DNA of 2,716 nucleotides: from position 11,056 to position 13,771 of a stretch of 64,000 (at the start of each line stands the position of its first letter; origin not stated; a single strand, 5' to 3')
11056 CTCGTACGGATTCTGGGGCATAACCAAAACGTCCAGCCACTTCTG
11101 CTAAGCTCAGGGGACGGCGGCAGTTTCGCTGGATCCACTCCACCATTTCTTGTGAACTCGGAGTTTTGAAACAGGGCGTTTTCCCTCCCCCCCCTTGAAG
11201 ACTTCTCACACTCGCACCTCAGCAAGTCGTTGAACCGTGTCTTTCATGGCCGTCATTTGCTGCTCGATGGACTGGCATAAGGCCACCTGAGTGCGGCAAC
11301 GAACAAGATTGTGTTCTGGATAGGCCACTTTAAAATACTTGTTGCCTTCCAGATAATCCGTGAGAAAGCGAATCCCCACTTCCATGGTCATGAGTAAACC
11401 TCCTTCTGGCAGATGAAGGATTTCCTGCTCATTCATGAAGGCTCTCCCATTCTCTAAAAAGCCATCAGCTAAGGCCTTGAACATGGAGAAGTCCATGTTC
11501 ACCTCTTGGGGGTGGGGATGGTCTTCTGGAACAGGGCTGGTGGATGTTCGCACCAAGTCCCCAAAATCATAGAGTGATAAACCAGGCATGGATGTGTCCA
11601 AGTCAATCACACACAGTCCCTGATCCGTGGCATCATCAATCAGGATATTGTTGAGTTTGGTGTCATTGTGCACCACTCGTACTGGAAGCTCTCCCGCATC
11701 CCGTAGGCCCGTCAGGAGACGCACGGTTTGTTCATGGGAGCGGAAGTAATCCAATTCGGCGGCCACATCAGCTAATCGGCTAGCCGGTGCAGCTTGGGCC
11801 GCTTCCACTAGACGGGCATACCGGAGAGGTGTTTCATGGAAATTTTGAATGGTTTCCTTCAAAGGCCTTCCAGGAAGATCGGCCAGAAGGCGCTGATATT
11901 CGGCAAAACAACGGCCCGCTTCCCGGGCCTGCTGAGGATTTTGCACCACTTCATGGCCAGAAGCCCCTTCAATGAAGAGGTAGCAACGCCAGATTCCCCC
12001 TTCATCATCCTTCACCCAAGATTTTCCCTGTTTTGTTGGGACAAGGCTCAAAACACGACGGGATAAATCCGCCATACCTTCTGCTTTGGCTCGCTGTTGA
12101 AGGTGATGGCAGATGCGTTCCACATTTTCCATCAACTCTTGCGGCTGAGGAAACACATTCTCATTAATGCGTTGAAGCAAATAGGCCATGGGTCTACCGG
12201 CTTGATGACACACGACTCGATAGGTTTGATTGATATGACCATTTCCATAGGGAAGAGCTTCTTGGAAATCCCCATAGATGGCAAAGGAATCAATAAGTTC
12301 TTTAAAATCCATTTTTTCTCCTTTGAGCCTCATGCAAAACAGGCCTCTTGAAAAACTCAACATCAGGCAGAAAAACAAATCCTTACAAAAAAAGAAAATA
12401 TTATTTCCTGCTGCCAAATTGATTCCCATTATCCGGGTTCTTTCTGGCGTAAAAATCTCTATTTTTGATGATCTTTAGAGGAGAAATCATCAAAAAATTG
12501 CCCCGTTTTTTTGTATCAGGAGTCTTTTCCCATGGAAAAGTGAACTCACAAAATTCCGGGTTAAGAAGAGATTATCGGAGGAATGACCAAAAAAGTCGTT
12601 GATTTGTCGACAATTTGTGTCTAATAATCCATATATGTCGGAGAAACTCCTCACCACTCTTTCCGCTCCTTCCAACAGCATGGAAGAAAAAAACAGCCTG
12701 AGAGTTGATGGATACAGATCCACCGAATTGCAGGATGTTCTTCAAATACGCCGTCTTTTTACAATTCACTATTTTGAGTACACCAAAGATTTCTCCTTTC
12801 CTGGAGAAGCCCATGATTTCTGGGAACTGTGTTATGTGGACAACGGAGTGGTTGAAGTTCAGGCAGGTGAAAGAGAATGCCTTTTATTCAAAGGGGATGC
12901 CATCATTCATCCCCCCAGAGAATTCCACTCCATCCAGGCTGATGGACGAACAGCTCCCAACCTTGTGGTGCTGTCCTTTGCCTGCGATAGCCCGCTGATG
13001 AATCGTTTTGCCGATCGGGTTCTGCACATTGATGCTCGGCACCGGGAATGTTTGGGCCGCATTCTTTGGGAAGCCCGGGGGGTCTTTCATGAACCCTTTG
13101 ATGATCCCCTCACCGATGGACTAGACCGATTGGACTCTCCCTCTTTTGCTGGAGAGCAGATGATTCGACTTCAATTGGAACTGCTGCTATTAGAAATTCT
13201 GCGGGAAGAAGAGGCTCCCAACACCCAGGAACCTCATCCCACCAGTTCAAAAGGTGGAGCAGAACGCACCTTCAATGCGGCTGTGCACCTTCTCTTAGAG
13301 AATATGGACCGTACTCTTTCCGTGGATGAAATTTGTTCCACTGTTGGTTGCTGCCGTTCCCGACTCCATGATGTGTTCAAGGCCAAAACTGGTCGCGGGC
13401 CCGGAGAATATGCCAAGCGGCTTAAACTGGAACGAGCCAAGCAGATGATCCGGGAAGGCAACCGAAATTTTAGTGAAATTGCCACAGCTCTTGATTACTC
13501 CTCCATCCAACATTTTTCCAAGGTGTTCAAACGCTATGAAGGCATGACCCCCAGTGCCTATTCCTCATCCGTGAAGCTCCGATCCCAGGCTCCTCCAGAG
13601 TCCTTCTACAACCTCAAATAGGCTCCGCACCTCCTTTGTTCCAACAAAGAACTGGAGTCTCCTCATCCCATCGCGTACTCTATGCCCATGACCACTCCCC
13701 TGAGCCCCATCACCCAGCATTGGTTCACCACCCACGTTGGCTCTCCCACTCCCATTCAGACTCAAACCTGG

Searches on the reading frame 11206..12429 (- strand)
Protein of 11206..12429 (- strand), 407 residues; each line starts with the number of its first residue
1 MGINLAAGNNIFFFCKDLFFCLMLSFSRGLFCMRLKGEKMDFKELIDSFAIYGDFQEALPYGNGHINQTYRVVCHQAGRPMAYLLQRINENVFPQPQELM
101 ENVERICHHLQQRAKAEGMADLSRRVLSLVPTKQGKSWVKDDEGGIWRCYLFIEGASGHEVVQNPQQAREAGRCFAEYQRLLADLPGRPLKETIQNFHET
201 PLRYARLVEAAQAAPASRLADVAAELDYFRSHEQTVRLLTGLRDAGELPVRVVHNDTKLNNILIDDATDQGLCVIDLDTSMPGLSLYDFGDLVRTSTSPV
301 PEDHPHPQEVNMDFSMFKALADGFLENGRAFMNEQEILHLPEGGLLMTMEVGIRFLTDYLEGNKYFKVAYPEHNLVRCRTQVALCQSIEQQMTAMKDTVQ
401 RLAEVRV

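Call 39: search_protein_families(library=pfam, proteins=[window:11206-12429:-], max_evalue=0.0001)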
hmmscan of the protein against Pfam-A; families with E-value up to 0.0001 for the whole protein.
window:11206-12429:- (407 aa): 1 family
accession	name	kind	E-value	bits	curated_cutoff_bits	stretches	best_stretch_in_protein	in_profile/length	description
PF01636.29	APH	-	1.6e-20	74.4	23.2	1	59-298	3-215/239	Phosphotransferase enzyme family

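Call 87: search_protein_families(library=ncbifam, proteins=[window:11206-12429:-], max_evalue=0.001)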
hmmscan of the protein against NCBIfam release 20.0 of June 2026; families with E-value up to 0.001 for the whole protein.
window:11206-12429:- (407 aa): 0 families

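Call 90: search_solved_structures(query=window:11206-12429:-, max_evalue=0.1)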
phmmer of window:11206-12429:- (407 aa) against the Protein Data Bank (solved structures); distinct sequences matched with E-value up to 0.1: 4.
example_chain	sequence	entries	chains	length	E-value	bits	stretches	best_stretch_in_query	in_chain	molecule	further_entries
4wh1_A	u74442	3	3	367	2.6e-80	273.4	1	47-399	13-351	N-acetylhexosamine 1-kinase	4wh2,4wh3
4ocj_A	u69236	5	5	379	2.8e-80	273.3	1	47-399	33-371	N-acetylhexosamine 1-phosphate kinase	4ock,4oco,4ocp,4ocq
4ocu_A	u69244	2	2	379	1.2e-79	271.3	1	45-396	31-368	N-acetylhexosamine 1-phosphate kinase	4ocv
6ef6_A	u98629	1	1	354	0.062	15.4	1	246-293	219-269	Aminoglycoside phosphotransferase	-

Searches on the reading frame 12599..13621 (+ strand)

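Call 39: search_protein_families(library=pfam, proteins=[window:12599-13621:+], max_evalue=0.0001)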
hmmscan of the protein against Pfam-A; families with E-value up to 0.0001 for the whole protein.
window:12599-13621:+ (340 aa): 4 families
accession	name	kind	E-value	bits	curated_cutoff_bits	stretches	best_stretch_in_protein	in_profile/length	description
PF12833.13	HTH_18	-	3e-19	69.5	33.6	1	246-322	2-78/80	Helix-turn-helix domain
PF00165.29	HTH_AraC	-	2.6e-15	56.6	26.6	2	290-321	10-40/42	Bacterial regulatory helix-turn-helix proteins, AraC family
PF02311.25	AraC_binding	-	1e-09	38.7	21.1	1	59-175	8-113/135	AraC-like ligand binding domain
PF07883.17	Cupin_2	-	4.5e-05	23.5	27.2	1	63-118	7-62/70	Cupin domain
